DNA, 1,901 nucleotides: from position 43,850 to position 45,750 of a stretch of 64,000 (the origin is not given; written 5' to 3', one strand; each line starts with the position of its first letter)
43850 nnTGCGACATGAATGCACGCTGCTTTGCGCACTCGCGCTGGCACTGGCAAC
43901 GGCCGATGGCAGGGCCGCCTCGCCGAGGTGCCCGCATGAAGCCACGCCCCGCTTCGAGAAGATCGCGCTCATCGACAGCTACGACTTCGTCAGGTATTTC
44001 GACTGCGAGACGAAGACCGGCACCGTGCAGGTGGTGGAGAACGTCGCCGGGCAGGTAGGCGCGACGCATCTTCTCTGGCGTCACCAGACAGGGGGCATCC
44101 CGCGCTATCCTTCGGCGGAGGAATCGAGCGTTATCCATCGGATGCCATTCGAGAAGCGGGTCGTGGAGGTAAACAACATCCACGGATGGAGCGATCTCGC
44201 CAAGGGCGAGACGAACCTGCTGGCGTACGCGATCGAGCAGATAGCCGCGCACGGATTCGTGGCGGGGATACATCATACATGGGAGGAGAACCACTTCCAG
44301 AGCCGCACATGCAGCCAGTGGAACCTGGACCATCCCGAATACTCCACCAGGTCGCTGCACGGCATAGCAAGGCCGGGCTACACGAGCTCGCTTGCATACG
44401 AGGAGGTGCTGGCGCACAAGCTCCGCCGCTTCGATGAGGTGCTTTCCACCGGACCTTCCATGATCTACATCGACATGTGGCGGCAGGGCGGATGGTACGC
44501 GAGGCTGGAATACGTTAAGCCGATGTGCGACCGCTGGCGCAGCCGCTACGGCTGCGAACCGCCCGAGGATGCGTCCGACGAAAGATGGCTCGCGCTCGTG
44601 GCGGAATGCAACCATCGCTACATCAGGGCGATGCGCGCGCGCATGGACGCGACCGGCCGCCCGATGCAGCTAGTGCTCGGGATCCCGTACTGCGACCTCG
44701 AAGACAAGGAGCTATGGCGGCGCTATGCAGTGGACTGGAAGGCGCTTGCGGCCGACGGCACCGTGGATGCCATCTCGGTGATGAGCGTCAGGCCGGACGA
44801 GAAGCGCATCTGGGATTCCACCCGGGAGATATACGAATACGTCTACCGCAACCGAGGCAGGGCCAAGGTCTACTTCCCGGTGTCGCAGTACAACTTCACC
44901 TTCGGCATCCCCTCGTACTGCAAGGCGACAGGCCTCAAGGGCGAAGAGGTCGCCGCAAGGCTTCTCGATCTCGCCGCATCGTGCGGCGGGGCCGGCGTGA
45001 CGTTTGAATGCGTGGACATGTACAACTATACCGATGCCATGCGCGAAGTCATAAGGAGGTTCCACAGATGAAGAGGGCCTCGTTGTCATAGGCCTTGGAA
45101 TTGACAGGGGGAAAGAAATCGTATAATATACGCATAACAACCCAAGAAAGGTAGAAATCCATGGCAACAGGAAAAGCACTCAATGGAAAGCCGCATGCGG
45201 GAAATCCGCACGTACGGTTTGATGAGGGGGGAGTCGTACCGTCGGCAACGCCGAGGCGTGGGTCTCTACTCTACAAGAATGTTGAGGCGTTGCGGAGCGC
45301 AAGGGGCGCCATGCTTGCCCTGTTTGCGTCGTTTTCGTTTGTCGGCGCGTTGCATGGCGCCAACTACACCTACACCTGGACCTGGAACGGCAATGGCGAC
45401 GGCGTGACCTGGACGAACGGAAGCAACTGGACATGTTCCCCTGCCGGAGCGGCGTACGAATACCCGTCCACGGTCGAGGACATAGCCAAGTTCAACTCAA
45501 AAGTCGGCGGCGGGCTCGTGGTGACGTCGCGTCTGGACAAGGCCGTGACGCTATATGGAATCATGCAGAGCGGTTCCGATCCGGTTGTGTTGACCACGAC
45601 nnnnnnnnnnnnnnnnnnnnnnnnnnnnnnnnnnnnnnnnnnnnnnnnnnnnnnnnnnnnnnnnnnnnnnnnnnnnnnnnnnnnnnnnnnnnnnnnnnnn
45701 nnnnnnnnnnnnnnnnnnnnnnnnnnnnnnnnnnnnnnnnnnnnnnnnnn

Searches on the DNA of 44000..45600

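Call 53: search_rna_families(source=window, start=44000, end=45600, threshold=evalue, max_evalue=1, show_alignments=2)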
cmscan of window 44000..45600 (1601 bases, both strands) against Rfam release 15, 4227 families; matches with E-value up to 1: 1.
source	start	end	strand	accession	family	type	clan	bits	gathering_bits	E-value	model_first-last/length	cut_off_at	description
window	45186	45274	+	RF00029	Intron_gpII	Intron;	-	47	40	1.1e-07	1-77/77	no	Group II catalytic intron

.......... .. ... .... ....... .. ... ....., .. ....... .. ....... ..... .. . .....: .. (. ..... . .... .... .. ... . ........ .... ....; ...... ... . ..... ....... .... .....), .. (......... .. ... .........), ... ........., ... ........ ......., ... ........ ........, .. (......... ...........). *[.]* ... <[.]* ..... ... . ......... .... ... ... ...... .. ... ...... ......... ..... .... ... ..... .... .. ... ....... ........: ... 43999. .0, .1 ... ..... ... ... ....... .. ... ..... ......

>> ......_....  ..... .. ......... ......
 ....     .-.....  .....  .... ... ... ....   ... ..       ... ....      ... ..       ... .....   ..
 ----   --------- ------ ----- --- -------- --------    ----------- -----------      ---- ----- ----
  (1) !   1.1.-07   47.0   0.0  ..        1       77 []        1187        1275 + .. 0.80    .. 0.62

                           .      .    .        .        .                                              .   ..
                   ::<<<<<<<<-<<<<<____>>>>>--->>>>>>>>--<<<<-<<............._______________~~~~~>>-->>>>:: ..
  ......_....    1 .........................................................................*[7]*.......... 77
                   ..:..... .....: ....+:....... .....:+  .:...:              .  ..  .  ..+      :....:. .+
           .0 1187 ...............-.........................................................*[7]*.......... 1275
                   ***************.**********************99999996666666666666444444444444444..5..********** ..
